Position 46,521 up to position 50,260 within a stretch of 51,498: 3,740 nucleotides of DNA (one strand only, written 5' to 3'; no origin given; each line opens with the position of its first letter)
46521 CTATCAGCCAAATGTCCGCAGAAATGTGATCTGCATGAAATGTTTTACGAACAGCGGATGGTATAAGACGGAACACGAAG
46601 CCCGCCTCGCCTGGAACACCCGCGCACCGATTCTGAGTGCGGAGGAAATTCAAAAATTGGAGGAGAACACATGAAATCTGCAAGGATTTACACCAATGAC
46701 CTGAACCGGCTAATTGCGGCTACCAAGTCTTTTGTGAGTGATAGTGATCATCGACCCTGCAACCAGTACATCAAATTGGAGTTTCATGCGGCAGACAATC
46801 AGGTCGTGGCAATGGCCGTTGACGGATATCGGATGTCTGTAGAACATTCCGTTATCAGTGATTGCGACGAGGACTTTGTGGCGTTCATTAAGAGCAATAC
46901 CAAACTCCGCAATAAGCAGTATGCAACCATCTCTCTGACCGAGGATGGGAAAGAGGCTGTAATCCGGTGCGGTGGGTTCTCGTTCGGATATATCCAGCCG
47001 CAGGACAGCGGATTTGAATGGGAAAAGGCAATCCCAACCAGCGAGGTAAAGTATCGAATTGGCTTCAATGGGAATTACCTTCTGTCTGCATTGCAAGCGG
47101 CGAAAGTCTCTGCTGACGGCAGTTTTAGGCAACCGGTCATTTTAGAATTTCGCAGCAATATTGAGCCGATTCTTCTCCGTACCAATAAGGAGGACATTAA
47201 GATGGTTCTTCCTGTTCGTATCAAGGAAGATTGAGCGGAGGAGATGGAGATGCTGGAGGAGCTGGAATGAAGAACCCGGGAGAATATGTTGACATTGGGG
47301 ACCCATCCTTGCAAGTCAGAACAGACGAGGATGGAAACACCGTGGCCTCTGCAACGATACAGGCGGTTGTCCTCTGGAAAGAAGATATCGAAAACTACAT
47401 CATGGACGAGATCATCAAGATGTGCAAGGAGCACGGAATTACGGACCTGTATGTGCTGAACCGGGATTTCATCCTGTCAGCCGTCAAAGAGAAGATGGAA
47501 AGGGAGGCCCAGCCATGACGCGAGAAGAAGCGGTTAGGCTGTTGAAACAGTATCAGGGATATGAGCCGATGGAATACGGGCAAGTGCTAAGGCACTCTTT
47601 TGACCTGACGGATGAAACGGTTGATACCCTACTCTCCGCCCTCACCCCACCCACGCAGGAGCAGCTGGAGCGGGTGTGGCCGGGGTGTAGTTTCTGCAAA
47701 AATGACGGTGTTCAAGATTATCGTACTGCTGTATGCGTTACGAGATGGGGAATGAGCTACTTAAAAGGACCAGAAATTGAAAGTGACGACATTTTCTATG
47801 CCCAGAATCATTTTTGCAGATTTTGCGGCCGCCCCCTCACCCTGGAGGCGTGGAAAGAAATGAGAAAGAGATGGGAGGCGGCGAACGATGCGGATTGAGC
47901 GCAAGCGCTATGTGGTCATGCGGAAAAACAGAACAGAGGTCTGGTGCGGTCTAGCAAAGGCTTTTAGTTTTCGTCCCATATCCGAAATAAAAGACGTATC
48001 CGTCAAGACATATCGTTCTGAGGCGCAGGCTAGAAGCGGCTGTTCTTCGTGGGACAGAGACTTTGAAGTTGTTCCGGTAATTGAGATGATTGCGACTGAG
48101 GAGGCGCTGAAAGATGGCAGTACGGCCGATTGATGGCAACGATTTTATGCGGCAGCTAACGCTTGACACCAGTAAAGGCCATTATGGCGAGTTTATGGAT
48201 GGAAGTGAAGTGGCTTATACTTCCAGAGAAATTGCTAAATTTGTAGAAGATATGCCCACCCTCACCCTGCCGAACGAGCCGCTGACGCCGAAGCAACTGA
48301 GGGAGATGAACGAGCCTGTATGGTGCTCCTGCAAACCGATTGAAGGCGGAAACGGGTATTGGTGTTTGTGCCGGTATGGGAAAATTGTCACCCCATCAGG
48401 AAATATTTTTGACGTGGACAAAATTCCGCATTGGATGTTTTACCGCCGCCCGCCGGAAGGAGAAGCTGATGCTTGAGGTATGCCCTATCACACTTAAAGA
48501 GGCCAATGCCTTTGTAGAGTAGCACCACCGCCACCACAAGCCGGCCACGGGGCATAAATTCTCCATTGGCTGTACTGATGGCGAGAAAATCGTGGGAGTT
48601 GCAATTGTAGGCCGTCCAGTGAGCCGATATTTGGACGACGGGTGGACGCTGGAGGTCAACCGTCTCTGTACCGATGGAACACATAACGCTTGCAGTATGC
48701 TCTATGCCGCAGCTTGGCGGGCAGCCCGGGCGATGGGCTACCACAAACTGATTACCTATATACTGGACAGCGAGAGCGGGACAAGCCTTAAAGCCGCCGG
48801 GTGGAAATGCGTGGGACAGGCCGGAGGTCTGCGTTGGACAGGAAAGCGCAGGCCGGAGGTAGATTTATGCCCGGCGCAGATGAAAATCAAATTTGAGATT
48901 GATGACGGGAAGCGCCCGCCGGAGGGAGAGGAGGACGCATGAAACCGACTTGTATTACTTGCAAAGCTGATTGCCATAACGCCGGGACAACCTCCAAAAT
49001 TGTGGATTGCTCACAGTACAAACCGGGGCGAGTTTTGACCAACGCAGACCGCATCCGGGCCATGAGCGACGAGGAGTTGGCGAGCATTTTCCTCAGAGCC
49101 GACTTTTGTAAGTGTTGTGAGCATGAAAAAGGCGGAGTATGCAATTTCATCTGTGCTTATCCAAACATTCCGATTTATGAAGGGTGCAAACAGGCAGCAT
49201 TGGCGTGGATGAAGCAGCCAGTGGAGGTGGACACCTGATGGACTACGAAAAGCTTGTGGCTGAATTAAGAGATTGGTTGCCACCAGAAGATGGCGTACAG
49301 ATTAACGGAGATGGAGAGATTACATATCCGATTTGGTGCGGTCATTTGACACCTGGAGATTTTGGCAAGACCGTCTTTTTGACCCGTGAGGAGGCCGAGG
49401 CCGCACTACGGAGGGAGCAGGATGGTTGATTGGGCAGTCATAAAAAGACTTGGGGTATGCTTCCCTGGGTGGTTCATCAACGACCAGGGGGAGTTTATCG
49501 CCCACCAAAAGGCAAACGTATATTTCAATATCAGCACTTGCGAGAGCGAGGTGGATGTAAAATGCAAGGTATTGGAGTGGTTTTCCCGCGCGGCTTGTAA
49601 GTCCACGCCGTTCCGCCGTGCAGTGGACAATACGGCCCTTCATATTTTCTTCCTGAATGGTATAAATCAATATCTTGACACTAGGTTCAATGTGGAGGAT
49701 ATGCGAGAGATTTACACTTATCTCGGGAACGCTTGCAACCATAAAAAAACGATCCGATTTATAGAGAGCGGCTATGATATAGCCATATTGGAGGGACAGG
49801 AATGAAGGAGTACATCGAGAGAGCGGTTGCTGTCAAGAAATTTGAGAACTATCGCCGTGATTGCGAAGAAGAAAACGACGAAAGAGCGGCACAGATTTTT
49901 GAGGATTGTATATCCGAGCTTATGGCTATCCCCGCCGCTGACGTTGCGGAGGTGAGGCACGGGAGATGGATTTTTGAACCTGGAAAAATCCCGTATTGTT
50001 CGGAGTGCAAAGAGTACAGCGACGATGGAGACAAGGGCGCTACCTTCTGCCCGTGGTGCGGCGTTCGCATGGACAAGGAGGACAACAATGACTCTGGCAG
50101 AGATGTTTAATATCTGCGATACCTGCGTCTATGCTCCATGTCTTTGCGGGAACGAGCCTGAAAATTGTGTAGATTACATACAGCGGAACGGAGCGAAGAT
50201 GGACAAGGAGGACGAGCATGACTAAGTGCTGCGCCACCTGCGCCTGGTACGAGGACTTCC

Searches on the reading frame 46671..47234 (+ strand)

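Call 99: search_protein_families(library=pfam, proteins=[window:46671-47234:+], max_evalue=0.01)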
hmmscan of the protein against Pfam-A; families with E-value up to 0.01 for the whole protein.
window:46671-47234:+ (187 aa): 1 family
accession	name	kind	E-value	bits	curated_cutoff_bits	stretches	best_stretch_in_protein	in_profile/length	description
PF02767.21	DNA_pol3_beta_2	-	0.00061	20.5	27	1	6-68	2-62/116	DNA polymerase III beta subunit, central domain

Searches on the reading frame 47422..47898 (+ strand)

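Call 99: search_protein_families(library=pfam, proteins=[window:47422-47898:+], max_evalue=0.01)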
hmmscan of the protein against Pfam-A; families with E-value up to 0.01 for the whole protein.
window:47422-47898:+ (158 aa): 1 family
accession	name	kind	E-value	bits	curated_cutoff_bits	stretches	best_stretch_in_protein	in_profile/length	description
PF19474.4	DUF6011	-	6.8e-05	22.8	26.6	0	129-140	8-19/37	Family of unknown function (DUF6011)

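Call 100: search_protein_families(library=phrogs, proteins=[window:47422-47898:+], max_evalue=0.001)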
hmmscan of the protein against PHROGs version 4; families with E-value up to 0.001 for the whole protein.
window:47422-47898:+ (158 aa): 1 family
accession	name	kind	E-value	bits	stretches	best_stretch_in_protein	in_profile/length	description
phrog_10714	-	unknown function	9.5e-07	30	1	32-143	4-103/109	-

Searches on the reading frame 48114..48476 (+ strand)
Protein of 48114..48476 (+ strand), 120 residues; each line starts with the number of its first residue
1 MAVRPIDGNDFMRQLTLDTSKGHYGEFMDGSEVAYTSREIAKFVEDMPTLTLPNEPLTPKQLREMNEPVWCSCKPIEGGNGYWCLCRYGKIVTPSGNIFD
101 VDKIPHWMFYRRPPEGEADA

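Call 99: search_protein_families(library=pfam, proteins=[window:48114-48476:+], max_evalue=0.01)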
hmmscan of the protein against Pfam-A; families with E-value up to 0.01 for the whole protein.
window:48114-48476:+ (120 aa): 0 families

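Call 100: search_protein_families(library=phrogs, proteins=[window:48114-48476:+], max_evalue=0.001)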
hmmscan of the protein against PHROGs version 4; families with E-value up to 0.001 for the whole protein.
window:48114-48476:+ (120 aa): 1 family
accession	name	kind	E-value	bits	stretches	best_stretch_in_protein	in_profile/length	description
phrog_25732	-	unknown function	1.6e-10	41.9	1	35-119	21-112/113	-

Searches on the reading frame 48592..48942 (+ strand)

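Call 99: search_protein_families(library=pfam, proteins=[window:48592-48942:+], max_evalue=0.01)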
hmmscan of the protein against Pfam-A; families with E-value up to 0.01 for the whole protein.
window:48592-48942:+ (116 aa): 1 family
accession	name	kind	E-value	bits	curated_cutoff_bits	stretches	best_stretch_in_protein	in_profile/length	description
PF00765.23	Autoind_synth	-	0.0075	16.3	24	1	21-73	103-154/183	Autoinducer synthase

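Call 100: search_protein_families(library=phrogs, proteins=[window:48592-48942:+], max_evalue=0.001)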
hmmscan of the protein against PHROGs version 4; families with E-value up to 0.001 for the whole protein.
window:48592-48942:+ (116 aa): 1 family
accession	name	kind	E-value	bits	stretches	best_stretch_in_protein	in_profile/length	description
phrog_1384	-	other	1.5e-25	91.1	1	1-82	61-155/245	Mom-like DNA modification protein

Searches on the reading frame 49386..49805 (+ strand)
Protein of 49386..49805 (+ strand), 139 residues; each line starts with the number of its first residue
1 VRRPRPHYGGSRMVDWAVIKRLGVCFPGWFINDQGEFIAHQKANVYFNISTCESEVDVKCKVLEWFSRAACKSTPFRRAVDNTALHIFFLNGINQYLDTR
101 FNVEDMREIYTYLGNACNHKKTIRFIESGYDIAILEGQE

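Call 99: search_protein_families(library=pfam, proteins=[window:49386-49805:+], max_evalue=0.01)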
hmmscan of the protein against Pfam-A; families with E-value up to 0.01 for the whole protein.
window:49386-49805:+ (139 aa): 0 families

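Call 100: search_protein_families(library=phrogs, proteins=[window:49386-49805:+], max_evalue=0.001)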
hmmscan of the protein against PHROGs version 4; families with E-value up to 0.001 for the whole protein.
window:49386-49805:+ (139 aa): 2 families
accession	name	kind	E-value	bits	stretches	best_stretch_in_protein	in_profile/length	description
phrog_7711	-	unknown function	2.7e-46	157.9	1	14-136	4-119/124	-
phrog_8205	-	unknown function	3.3e-09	37.8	1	24-121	62-153/169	-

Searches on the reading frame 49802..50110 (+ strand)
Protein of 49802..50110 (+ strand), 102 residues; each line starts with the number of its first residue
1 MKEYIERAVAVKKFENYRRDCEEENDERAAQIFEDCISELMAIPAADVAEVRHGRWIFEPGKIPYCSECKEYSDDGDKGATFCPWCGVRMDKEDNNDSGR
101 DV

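Call 99: search_protein_families(library=pfam, proteins=[window:49802-50110:+], max_evalue=0.01)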
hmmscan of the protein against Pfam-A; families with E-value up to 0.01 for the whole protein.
window:49802-50110:+ (102 aa): 3 families
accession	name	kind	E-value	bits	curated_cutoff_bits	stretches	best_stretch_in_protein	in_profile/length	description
PF02591.20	Zn_ribbon_9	-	0.0018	18.7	29.1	0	41-69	7-29/33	C4-type zinc ribbon domain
PF12773.13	DZR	-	0.0072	16.9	27.3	0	66-91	1-23/45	Double zinc ribbon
PF13248.11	Zn_ribbon_3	-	0.0073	16.2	27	0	65-90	4-26/26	zinc-ribbon domain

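Call 100: search_protein_families(library=phrogs, proteins=[window:49802-50110:+], max_evalue=0.001)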
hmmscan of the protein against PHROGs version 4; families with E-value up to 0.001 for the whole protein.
window:49802-50110:+ (102 aa): 1 family
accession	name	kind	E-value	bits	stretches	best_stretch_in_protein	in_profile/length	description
phrog_22543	-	unknown function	7.3e-20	72.4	1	1-97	1-104/105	-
